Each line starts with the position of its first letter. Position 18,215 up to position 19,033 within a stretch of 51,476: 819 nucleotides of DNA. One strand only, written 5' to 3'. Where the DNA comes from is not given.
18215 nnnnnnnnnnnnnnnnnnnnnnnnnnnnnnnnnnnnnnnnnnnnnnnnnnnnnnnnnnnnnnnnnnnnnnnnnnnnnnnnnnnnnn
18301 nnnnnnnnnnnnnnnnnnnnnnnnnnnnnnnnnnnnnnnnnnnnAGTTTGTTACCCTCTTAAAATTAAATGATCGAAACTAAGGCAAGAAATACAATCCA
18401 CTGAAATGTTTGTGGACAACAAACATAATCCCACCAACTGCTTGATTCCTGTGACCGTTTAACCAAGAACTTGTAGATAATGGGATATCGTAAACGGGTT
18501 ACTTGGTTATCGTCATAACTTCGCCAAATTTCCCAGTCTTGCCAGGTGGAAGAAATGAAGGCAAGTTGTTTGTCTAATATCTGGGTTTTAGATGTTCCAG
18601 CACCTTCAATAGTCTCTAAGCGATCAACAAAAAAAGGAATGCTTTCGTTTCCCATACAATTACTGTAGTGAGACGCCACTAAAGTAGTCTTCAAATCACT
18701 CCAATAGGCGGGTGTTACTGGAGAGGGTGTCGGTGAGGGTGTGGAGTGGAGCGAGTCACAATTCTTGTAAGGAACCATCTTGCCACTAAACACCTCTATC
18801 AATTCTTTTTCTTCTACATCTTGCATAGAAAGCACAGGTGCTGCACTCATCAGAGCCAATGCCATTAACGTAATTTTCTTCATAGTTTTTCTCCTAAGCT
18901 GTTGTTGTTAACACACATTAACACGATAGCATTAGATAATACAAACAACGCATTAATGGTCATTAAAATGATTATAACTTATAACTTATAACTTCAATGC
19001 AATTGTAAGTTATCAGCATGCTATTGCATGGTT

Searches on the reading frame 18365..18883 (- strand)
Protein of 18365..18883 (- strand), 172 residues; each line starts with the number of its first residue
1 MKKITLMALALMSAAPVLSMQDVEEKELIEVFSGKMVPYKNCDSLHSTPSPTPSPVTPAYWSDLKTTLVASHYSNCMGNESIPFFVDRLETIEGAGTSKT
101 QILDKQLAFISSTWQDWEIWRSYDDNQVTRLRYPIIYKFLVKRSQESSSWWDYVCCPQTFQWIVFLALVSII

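Call 15: search_protein_families(library=pfam, proteins=[window:18365-18883:-], max_evalue=0.01)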
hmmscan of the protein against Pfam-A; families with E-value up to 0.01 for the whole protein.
window:18365-18883:- (172 aa): 0 families

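Call 63: search_protein_families(library=phrogs, proteins=[window:18365-18883:-], max_evalue=0.001)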
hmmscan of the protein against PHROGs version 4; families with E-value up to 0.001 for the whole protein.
window:18365-18883:- (172 aa): 1 family
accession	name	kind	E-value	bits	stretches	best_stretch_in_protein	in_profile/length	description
phrog_32686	-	unknown function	0.00086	20.4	0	93-125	31-63/65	-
